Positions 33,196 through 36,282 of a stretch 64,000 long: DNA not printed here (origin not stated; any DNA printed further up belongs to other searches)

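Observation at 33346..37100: XDH-family enzyme with fused 2Fe-2S/Moco subunit and a 4-hydroxybenzoyl-CoA-reductase (HcrB)-type Cys-rich insertion in the FAD subunit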

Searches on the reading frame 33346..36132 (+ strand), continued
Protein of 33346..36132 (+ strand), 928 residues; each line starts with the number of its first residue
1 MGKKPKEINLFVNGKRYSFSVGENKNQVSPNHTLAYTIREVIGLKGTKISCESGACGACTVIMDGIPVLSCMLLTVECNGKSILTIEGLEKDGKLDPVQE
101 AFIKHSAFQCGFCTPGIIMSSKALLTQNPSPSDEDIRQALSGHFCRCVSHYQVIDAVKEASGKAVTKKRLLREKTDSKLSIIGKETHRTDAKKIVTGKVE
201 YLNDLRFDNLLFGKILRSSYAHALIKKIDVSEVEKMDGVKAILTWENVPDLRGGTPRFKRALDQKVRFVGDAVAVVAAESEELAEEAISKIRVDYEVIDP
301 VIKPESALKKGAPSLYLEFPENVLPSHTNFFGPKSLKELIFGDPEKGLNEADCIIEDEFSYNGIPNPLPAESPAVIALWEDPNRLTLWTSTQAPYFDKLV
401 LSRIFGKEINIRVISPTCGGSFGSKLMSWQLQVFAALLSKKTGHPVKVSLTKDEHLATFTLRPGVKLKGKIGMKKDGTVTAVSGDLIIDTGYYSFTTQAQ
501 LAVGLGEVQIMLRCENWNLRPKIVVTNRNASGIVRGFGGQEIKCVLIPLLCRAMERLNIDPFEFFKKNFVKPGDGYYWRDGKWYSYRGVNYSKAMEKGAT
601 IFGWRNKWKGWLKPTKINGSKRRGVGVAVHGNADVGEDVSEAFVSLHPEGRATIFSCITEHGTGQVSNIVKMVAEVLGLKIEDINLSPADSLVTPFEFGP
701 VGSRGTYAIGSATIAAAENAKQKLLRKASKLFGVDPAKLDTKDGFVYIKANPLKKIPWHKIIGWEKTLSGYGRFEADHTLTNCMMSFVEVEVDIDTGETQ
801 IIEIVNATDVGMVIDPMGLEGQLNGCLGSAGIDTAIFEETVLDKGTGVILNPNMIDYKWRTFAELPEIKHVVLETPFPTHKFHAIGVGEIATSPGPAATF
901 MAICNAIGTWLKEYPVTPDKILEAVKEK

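Call 74: search_protein_families(library=ncbifam, proteins=[L085:3876-5027:+, L085:5005-6225:+, L085:6828-7259:+, L083:6388-7902:+, L083:7968-9113:+, L083:3725-5032:+, L083:5039-5962:+, L083:2934-3569:+], max_evalue=1e-8)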
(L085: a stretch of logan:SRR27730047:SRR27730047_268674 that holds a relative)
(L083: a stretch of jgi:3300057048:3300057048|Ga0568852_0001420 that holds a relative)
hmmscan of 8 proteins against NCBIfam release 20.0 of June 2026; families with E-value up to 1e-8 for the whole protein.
L085:3876-5027:+ (383 aa): 4 families
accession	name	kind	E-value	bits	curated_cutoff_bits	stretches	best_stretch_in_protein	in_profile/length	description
NF052456.1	HyiscapDhHadC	equivalog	1e-48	166.2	700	1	7-371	5-371/372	(R)-2-hydroxyisocaproyl-CoA dehydratase subunit beta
NF040772.1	double_cubane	equivalog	1.1e-40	139.9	350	1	26-372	17-372/372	double-cubane-cluster-containing anaerobic reductase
TIGR03190.1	benz_CoA_bzdN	equivalog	1.1e-33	116.5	453.8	1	21-376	18-375/377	benzoyl-CoA reductase, bzd-type, subunit N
TIGR02263.1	benz_CoA_red_C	equivalog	1.3e-32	113.2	421.15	1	20-347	19-355/380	benzoyl-CoA reductase subunit C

L085:5005-6225:+ (406 aa): 4 families
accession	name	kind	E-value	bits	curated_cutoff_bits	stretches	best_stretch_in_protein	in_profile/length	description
NF052455.1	HyiscapDhHadB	equivalog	1.1e-77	261.3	750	1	6-401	3-396/398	(R)-2-hydroxyisocaproyl-CoA dehydratase subunit alpha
TIGR02260.1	benz_CoA_red_B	equivalog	1.5e-54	185.3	486.55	1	12-397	12-411/413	benzoyl-CoA reductase subunit B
TIGR03191.1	benz_CoA_bzdO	equivalog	8.9e-36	124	448.6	2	6-294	7-295/430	benzoyl-CoA reductase, bzd-type, subunit O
NF040772.1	double_cubane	equivalog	5.7e-23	81.5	350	1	19-399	10-372/372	double-cubane-cluster-containing anaerobic reductase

L085:6828-7259:+ (143 aa): 2 families
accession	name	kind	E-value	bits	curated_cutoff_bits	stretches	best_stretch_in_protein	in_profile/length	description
TIGR02286.1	PaaD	equivalog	2e-21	76.3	118.9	1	22-124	4-107/114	hydroxyphenylacetyl-CoA thioesterase PaaI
TIGR00369.1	unchar_dom_1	domain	4.4e-18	65.5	36.6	1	18-126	2-113/117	hotdog fold thioesterase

L083:6388-7902:+ (504 aa): 103 families (the best 25 are shown)
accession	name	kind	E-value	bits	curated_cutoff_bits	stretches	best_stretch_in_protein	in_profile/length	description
NF004837.0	PRK06187.1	subfamily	5.9e-130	434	476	1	2-498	9-526/531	long-chain-fatty-acid--CoA ligase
NF006182.0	PRK08316.1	subfamily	8.7e-116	387.4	663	1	3-496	13-519/523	fatty acyl-CoA synthetase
NF005702.0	PRK07514.1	subfamily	1.4e-107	360.2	558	1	22-496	25-502/506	malonyl-CoA synthase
NF004114.0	PRK05605.1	equivalog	1e-106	357.5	766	2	146-497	215-572/575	long-chain-fatty-acid--CoA ligase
NF005801.1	PRK07656.1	equivalog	3.1e-100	336.2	657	1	3-491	3-500/500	FadD3 family acyl-CoA ligase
NF052269.1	Staph_lig_FadD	equivalog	9.8e-98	327.6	650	1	8-499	7-498/499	long-chain-fatty-acid--CoA ligase FadD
NF006181.0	PRK08314.1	subfamily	1.6e-95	320.5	705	2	149-493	201-553/563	long-chain-fatty-acid--CoA ligase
NF009233.0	PRK12583.1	subfamily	3.2e-94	316.3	832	2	149-499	198-555/558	fatty acid CoA ligase family protein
NF005676.0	PRK07470.1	equivalog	1.7e-90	304.1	774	1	1-496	20-531/544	acyl-CoA synthetase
NF004797.0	PRK06145.1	equivalog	8.7e-90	301.4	850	1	9-493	10-494/499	acyl-CoA synthetase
NF052580.1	Str24CoAsynCasG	equivalog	4.2e-88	296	750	1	9-490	48-546/548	steroid-24-oyl-CoA synthetase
NF005220.0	PRK06710.1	equivalog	6e-88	295.3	1116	1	152-490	206-549/563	long-chain-fatty-acid--CoA ligase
NF006572.0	PRK09088.1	equivalog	2.1e-87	293.9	696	1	24-495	26-488/491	acyl-CoA synthetase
NF005307.0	PRK06839.1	equivalog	5.3e-86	289.2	748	1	2-494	3-493/496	o-succinylbenzoate--CoA ligase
NF005714.0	PRK07529.1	subfamily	8e-86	288.7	632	1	141-498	207-580/640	acyl-CoA synthetase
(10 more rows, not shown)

L083:7968-9113:+ (381 aa): 21 families
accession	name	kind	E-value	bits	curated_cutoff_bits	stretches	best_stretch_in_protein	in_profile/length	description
NF042972.1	AcrlCoAredClosAcrC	equivalog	6.5e-97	324.6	640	1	4-376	3-375/378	acryloyl-CoA reductase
NF045552.1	GlutCoADH_Des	equivalog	1.6e-82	277.8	470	1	6-375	5-377/387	glutaryl-CoA dehydrogenase Acd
NF058590.1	AcCoDHFadEBacil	equivalog_domain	4.4e-78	263.3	600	2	6-292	21-306/586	acyl-CoA dehydrogenase FadE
NF043006.1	CyhCrbnylCoADH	equivalog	5.2e-69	233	650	1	7-377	5-375/380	cyclohexane-1-carbonyl-CoA dehydrogenase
NF045652.1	ProlPCPDhRedW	equivalog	8.3e-69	232.2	650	1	9-379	3-375/376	L-prolyl-[peptidyl-carrier protein] dehydrogenase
NF053553.1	prodigi_MBC_PigA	equivalog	2.9e-65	220.9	500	1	7-378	6-380/381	prodigiosin MBC biosynthesis dehydrogenase PigA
TIGR03207.1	cyc_hxne_CoA_dh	equivalog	5.4e-65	219.5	575.35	1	8-376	3-370/372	cyclohexanecarboxyl-CoA dehydrogenase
NF008997.0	PRK12341.1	equivalog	4.2e-61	207.1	537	1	6-376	5-375/382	acyl-CoA dehydrogenase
NF042439.1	SulpropCoADesulf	equivalog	2.8e-53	181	600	1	16-375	3-368/379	3-sulfinopropanoyl-CoA desulfinase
NF002885.1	PRK03354.1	equivalog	1.7e-46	159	540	1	5-376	4-372/378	crotonobetainyl-CoA dehydrogenase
TIGR03204.1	pimC_large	equivalog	3.2e-39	134.9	623.85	1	5-300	3-297/395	pimeloyl-CoA dehydrogenase large subunit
NF052270.1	Staph_DH_FadE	equivalog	6.1e-32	110.8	600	1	87-377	106-393/400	acyl-CoA dehydrogenase FadE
TIGR03203.1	pimD_small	equivalog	2.9e-31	108.9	652.7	1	39-359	39-358/378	pimeloyl-CoA dehydrogenase small subunit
NF037942.1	ac_ACP_DH_MbtN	equivalog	2.3e-27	95.7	700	1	13-376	5-364/376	mycobactin biosynthesis acyl-ACP dehydrogenase MbtN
NF007000.1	PRK09463.1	subfamily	8.4e-25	87.2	600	1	31-344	64-399/726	acyl-CoA dehydrogenase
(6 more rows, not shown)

L083:3725-5032:+ (435 aa): 1 family
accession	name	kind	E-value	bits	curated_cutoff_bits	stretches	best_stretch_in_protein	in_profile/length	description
NF004889.0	PRK06252.1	subfamily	9.4e-09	34.7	244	0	246-432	157-336/340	methylcobalamin:coenzyme M methyltransferase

L083:5039-5962:+ (307 aa): 2 families
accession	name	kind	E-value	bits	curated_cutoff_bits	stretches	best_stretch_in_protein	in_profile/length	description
TIGR01463.1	mtaA_cmuA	subfamily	8.5e-13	48.3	235.4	1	142-293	188-330/340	MtaA/CmuA family methyltransferase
NF004889.0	PRK06252.1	subfamily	7.3e-11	41.6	244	1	104-265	151-304/340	methylcobalamin:coenzyme M methyltransferase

L083:2934-3569:+ (211 aa): 9 families
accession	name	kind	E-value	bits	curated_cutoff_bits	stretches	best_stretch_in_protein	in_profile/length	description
TIGR02370.1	pyl_corrinoid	subfamily_domain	7e-49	165.9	215.3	1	7-198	4-196/197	methyltransferase cognate corrinoid protein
NF041607.1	dimeth_corrin_MtbC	equivalog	2.8e-47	160.9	350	1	6-204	2-200/203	dimethylamine corrinoid protein MtbC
NF047996.1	corrin_MtgC_2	exception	1.2e-41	142.5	370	1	25-205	28-208/212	glycine betaine-specific corrinoid protein MtgC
NF047995.1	corrinoid_MtgC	exception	6e-37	127.2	310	1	4-205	7-211/215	glycine betaine-specific corrinoid protein MtgC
TIGR02082.1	metH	equivalog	6.9e-36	123.3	1010.85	1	14-204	659-855/1182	methionine synthase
NF007024.0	PRK09490.1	equivalog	7.1e-30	103.6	1497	1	31-185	691-848/1234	methionine synthase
NF040669.1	MtaC2_Meth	equivalog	4.5e-29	101.6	450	1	6-197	48-236/267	methanol--corrinoid protein MtaC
NF040655.1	MtaC_Meth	equivalog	1.1e-26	93.4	420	1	10-198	44-229/253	methanol--corrinoid protein MtaC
NF002612.0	PRK02261.1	equivalog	1.3e-10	40.9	110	1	87-177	4-93/148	methylaspartate mutase subunit S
